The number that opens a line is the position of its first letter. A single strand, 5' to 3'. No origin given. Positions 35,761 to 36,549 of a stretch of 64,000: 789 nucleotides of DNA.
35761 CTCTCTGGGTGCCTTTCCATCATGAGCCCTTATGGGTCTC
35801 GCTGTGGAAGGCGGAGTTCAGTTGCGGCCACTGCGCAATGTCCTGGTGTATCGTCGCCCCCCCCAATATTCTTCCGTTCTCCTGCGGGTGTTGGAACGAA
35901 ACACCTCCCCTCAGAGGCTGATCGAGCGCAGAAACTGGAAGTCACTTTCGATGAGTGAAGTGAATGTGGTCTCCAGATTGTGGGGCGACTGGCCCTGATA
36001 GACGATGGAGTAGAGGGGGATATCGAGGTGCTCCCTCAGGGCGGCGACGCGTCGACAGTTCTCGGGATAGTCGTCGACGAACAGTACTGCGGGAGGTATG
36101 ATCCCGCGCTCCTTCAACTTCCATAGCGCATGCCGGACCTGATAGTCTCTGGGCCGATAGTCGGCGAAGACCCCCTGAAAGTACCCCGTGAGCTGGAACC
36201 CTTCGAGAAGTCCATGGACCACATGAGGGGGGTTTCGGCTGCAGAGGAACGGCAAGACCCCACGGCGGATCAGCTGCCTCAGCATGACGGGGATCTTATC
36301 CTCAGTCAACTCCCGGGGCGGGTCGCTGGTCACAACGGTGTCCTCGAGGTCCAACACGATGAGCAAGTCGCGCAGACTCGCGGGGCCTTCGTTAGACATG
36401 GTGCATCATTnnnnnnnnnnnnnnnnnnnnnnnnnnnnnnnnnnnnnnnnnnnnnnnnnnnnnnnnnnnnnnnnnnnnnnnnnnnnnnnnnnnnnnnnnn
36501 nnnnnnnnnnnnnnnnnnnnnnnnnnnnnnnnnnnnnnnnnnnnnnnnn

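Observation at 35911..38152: ATP-grasp ligase, PIG-L deacetylase and HAD-like gene trio inside the glycan island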

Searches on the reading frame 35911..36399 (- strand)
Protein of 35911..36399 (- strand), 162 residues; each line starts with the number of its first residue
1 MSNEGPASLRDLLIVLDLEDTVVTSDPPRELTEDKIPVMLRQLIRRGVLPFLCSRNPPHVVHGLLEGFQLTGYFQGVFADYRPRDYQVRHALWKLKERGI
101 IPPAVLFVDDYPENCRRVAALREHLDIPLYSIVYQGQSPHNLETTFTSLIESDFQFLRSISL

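Call 4: search_protein_families(library=pfam, proteins=[window:35911-36399:-], max_evalue=0.01)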
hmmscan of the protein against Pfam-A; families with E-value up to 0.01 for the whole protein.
window:35911-36399:- (162 aa): 2 families
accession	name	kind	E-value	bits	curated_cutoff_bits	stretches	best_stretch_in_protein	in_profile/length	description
PF11019.14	DUF2608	-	0.00045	20.2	22.6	1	96-156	172-231/244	Protein of unknown function (DUF2608)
PF05152.18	DUF705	-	0.0011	19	20.4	1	13-82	136-205/304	Protein of unknown function (DUF705)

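Call 5: search_protein_families(library=ncbifam, proteins=[window:35911-36399:-], max_evalue=0.01)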
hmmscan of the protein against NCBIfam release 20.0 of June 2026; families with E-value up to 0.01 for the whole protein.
window:35911-36399:- (162 aa): 2 families
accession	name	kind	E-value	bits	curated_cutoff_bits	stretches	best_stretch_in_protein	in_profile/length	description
TIGR01681.1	HAD-SF-IIIC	subfamily_domain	9.5e-05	23.2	35.75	1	13-118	2-128/132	HAD-IIIC family phosphatase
TIGR01684.1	viral_ppase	hypoth_equivalog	0.00026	20.3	134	1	13-80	128-195/301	viral phosphatase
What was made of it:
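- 35911..36399 (-): Capless HAD-type (MDP-1/HAD-IIIC-like) phosphatase, 162 aa. It starts 12 nt after the ATP-grasp stop. Weak hits to TIGR01681, DUF705 and DUF2608 (calls 4, 5).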

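Call 9: search_solved_structures(query=window:35911-36399:-, max_evalue=1)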
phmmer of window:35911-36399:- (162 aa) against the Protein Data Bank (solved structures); distinct sequences matched with E-value up to 1: 2.
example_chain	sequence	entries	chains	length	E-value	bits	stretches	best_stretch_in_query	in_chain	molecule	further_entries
8i8b_J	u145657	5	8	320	0.92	12.6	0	13-79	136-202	38K | 38K (AC98) protein in P143-LEF5 intergenic region | 38K (AC98)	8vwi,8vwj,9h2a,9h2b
3ic8_A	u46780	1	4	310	0.97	12.5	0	81-113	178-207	uncharacterized GST-like proteinprotein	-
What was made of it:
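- On HAD superfamily phosphatases: There is no PDB sequence hit (call 9).
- Tried and rejected: A PDB sequence search found nothing (call 9).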

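Call 49: find_homologous_proteins(query=window:35911-36399:-, max_evalue=0.001)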
Query window:35911-36399:- (162 aa): 1 proteins with E <= 0.001 among 60 candidates.
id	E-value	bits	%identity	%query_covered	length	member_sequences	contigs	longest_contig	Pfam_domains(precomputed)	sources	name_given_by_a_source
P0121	3.8e-104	363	100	100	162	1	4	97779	-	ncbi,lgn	-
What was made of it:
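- Tried and rejected: Homolog search with the HAD-like protein found only itself (call 49).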
